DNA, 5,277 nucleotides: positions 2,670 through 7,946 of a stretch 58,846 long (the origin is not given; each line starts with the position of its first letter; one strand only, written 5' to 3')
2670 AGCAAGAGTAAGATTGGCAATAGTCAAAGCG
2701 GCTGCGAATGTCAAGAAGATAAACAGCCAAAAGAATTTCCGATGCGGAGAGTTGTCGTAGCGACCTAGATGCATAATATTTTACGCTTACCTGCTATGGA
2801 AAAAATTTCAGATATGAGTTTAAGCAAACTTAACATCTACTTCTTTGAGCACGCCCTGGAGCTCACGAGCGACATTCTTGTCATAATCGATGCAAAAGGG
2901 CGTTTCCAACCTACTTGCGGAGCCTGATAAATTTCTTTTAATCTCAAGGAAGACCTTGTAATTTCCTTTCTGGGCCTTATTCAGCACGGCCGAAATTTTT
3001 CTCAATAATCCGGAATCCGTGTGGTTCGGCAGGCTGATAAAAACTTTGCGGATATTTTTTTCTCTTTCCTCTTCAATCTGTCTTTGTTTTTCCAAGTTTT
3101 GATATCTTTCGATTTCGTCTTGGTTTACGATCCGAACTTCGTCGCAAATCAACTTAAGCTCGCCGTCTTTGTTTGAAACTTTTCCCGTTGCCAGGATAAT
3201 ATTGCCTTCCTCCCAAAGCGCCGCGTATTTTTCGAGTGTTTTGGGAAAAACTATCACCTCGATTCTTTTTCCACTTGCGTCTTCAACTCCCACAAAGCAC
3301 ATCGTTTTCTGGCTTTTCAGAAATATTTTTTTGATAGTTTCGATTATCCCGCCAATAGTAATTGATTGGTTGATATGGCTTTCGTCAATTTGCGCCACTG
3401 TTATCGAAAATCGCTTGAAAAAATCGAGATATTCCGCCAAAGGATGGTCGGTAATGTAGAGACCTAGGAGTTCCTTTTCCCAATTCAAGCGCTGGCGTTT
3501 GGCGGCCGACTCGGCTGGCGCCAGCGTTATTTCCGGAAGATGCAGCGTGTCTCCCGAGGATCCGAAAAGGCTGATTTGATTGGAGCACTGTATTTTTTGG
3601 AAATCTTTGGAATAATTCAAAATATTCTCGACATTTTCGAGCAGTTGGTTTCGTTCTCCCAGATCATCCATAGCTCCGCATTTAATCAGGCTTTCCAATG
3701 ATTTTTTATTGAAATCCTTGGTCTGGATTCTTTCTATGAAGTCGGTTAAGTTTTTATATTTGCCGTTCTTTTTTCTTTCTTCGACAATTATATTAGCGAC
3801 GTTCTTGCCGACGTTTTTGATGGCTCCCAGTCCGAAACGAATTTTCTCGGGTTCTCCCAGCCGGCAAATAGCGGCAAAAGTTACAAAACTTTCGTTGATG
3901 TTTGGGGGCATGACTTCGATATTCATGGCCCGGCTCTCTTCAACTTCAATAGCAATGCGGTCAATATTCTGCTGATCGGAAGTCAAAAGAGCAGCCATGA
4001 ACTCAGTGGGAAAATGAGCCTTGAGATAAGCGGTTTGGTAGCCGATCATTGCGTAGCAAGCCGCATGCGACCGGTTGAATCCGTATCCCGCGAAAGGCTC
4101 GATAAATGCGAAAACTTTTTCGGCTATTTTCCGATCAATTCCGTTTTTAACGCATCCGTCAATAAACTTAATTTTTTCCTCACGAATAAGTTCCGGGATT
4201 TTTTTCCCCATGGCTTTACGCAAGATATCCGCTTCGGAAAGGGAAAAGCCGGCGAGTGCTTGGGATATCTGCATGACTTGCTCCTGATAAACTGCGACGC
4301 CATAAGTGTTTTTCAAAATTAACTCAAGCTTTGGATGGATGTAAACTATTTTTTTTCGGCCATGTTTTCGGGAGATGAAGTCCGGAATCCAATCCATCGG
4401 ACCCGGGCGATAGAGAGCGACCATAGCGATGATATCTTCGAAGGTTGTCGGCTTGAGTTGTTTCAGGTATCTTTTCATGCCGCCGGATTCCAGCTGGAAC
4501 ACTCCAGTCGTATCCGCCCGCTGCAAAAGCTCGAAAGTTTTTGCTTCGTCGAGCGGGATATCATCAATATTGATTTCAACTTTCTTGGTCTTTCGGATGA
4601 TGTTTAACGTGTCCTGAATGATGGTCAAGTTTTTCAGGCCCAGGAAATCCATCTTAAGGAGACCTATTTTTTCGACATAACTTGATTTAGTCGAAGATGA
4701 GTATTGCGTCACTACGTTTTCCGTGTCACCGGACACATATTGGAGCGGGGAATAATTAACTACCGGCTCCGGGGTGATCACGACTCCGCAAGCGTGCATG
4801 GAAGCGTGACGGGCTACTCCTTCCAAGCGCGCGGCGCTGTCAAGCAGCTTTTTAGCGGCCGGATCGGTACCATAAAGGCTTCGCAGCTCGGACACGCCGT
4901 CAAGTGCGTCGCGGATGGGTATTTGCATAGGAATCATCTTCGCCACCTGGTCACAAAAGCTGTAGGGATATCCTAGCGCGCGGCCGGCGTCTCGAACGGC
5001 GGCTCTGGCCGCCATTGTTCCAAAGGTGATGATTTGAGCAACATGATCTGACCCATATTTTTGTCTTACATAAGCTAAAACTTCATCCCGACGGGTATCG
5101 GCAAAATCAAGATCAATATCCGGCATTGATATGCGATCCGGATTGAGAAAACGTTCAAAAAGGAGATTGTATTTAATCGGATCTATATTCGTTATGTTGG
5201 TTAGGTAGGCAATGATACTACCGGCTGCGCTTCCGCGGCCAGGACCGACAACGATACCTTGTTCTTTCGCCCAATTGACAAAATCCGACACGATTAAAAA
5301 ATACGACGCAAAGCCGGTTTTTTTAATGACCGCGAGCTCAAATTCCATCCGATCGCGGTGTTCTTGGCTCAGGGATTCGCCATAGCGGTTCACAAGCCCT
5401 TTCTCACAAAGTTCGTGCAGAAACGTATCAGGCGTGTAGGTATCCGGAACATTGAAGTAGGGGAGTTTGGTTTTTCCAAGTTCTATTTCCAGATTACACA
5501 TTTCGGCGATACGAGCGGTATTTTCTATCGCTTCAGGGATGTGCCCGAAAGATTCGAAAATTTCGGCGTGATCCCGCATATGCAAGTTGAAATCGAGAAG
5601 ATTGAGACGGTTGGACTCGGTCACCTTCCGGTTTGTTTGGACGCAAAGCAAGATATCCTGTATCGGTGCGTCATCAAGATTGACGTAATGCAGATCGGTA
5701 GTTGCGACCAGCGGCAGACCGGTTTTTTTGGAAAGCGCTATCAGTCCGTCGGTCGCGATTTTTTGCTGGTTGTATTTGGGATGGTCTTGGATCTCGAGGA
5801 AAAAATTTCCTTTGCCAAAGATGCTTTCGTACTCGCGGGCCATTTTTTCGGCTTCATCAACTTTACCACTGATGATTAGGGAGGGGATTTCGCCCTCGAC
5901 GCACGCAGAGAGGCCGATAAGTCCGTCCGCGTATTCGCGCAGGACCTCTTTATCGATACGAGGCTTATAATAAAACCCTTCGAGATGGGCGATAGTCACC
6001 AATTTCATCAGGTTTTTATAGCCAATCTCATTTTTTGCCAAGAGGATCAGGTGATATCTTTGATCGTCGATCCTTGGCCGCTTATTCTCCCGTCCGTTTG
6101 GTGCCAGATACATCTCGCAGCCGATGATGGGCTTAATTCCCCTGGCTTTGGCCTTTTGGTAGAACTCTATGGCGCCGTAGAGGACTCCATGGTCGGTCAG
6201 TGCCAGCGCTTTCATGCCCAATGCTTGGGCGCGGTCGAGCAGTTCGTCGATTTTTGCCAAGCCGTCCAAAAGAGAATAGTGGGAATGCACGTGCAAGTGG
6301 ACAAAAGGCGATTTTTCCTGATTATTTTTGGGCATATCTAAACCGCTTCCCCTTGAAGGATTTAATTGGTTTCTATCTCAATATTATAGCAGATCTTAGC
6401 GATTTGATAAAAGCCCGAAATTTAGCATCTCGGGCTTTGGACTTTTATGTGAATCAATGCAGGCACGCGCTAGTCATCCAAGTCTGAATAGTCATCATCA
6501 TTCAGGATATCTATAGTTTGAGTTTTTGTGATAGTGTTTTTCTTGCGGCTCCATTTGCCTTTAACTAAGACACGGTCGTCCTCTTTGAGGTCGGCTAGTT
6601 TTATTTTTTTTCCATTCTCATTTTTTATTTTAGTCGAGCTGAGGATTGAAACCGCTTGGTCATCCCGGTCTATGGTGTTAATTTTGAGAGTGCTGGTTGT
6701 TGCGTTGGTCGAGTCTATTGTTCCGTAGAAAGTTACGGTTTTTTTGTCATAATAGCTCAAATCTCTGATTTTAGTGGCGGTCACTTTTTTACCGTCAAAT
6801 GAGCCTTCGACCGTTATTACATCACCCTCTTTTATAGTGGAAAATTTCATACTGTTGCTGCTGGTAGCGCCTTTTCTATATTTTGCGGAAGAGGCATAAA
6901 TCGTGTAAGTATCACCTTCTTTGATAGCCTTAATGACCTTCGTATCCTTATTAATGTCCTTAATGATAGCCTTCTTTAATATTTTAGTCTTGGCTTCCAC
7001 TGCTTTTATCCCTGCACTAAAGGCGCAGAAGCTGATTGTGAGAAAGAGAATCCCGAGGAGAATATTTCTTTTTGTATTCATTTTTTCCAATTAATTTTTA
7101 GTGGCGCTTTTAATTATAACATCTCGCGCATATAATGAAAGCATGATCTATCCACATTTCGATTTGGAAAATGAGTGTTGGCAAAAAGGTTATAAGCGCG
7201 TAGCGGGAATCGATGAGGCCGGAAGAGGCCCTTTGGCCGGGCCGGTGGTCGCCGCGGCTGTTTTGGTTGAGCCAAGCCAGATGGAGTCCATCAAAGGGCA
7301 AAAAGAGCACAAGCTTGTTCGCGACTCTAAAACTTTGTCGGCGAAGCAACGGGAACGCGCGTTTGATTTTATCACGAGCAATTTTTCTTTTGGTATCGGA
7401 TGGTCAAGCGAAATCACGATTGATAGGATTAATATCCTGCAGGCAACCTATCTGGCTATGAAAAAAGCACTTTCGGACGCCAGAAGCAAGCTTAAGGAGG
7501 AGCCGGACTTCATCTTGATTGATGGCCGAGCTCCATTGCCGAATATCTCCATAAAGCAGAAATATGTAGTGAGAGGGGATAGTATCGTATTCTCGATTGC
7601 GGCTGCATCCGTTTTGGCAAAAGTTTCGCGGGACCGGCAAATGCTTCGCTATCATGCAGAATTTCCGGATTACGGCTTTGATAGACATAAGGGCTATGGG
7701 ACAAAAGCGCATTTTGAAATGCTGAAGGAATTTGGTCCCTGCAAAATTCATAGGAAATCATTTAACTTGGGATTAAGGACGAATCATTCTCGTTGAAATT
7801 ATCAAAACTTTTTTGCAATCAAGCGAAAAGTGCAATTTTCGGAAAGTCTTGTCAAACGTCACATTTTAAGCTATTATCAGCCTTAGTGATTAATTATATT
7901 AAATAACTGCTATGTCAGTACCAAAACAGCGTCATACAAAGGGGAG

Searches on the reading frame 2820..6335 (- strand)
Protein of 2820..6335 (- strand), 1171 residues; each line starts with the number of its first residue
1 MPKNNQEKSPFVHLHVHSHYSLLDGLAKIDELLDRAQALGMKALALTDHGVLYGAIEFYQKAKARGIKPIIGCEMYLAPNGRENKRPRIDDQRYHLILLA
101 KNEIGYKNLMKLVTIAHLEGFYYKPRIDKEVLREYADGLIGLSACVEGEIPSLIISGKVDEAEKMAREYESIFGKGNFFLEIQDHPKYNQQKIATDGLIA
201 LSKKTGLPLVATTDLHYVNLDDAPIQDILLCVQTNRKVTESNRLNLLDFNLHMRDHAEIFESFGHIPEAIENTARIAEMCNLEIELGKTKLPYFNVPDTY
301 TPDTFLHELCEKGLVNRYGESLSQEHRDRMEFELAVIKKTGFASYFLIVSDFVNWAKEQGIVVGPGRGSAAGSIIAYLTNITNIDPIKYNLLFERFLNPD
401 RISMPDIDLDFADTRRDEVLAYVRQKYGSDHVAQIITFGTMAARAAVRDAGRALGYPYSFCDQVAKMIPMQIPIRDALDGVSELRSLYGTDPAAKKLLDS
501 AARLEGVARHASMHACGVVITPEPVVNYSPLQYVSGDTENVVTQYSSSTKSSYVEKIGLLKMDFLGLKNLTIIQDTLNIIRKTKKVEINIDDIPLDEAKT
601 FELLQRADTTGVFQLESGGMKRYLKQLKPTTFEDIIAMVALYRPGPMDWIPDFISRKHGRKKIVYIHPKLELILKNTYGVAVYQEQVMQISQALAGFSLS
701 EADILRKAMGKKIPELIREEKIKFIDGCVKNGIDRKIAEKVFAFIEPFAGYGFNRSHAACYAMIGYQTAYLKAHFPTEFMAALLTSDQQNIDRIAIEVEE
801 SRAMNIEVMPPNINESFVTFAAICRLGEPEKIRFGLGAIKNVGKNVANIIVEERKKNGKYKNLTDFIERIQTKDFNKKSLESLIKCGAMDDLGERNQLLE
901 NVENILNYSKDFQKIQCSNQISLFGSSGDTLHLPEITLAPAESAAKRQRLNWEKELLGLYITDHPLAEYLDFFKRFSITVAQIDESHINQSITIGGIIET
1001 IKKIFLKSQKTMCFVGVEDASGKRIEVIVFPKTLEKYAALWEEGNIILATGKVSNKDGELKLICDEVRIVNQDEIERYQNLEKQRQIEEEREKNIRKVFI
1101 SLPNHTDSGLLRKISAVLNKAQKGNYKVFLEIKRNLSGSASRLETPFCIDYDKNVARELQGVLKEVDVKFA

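Call 25: search_protein_families(library=pfam, proteins=[window:2820-6335:-], max_evalue=0.0001)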
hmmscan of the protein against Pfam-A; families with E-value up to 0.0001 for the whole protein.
window:2820-6335:- (1171 aa): 5 families
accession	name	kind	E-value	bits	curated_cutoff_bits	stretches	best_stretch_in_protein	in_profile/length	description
PF07733.18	DNA_pol3_alpha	-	7.6e-101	337.5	23.9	1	305-566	2-260/260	Bacterial DNA polymerase III alpha NTPase domain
PF17657.6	DNA_pol3_finger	-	1.7e-66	223.1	22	1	569-732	1-166/166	Bacterial DNA polymerase III alpha subunit finger domain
PF02811.25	PHP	-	7.6e-63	212.2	26.4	1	13-185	1-164/164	PHP domain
PF14579.12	HHH_6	-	3.4e-28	98.1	25.6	1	805-897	1-89/90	Helix-hairpin-helix motif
PF01336.31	tRNA_anti-codon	-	7.5e-12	45.5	27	1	992-1070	1-75/75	OB-fold nucleic acid binding domain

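Call 64: find_homologous_proteins(query=window:2820-6335:-, max_evalue=1e-50)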
Query window:2820-6335:- (1171 aa): 8000 proteins with E <= 1e-50 among 8000 candidates; the best 120 are listed.
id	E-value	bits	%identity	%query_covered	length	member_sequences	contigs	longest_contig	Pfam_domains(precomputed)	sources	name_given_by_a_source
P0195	0.0e+0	2651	100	100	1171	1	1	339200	PF02811.27,PF14579.13,PF01336.32,PF17657.7,PF07733.19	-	-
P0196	0.0e+0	2116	78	100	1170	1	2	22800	PF02811.27,PF14579.13,PF01336.32,PF17657.7,PF07733.19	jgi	-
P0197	0.0e+0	2099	78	100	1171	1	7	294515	PF02811.27,PF14579.13,PF01336.32,PF17657.7,PF07733.19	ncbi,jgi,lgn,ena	-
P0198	0.0e+0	2084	78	99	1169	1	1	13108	PF02811.27,PF14579.13,PF01336.32,PF17657.7,PF07733.19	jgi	jgi:DNA polymerase III subunit alpha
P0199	0.0e+0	2079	77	99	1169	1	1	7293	PF02811.27,PF14579.13,PF01336.32,PF17657.7,PF07733.19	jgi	jgi:DNA polymerase III subunit alpha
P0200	0.0e+0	2075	77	100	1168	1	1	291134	PF02811.27,PF14579.13,PF01336.32,PF17657.7,PF07733.19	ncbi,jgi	ncbi:MAG: DNA polymerase III subunit alpha [Parcubacteria group bacterium]|jgi:DNA polymerase-3 subu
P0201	0.0e+0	2071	76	99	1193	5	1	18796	PF02811.27,PF14579.13,PF01336.32,PF17657.7,PF07733.19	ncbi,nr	ncbi:MAG: DNA polymerase III subunit alpha [Candidatus Moranbacteria bacterium]|nr:DNA polymerase II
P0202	0.0e+0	2069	77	100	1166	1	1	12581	PF02811.27,PF14579.13,PF01336.32,PF17657.7,PF07733.19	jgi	jgi:DNA polymerase III subunit alpha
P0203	0.0e+0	2068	77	99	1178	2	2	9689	PF02811.27,PF14579.13,PF01336.32,PF17657.7,PF07733.19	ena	-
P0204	0.0e+0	2058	76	99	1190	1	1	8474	PF02811.27,PF14579.13,PF01336.32,PF17657.7,PF07733.19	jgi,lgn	jgi:DNA polymerase-3 subunit alpha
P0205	0.0e+0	2058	76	99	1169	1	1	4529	PF02811.27,PF14579.13,PF01336.32,PF17657.7,PF07733.19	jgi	-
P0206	0.0e+0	2057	77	100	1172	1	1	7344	PF02811.27,PF14579.13,PF01336.32,PF17657.7,PF07733.19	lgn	-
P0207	0.0e+0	2055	76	99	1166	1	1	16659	PF02811.27,PF14579.13,PF01336.32,PF17657.7,PF07733.19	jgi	jgi:DNA polymerase III subunit alpha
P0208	0.0e+0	2045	76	99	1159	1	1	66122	PF02811.27,PF14579.13,PF01336.32,PF17657.7,PF07733.19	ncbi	-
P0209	0.0e+0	2043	76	100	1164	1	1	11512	PF02811.27,PF14579.13,PF01336.32,PF17657.7,PF07733.19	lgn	-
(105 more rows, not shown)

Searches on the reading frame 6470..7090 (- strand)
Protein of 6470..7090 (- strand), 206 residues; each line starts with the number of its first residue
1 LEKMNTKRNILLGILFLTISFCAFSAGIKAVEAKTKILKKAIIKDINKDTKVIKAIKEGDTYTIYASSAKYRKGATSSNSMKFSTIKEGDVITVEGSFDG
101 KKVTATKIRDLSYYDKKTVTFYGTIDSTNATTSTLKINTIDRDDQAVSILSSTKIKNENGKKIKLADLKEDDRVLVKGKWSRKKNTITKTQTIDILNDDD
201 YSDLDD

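Call 25: search_protein_families(library=pfam, proteins=[window:6470-7090:-], max_evalue=0.0001)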
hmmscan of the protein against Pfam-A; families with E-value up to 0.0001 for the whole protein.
window:6470-7090:- (206 aa): 1 family
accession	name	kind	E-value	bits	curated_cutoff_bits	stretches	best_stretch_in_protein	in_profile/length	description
PF18914.6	DUF5666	-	9.5e-10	39.1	27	0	122-181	1-49/60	Domain of unknown function (DUF5666)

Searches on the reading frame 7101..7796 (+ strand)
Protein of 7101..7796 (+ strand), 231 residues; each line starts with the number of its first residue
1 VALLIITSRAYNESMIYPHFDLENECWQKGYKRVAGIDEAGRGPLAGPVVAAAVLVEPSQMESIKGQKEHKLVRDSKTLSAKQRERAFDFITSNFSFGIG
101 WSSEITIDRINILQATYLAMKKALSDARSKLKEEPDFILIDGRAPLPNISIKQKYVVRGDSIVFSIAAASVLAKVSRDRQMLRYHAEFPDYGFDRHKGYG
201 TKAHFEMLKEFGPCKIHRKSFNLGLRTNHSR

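Call 25: search_protein_families(library=pfam, proteins=[window:7101-7796:+], max_evalue=0.0001)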
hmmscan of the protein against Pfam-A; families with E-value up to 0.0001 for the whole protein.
window:7101-7796:+ (231 aa): 1 family
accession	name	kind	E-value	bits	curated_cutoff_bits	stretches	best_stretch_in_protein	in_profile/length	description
PF01351.25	RNase_HII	-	2.4e-38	132.5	25.8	1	35-222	1-197/199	Ribonuclease HII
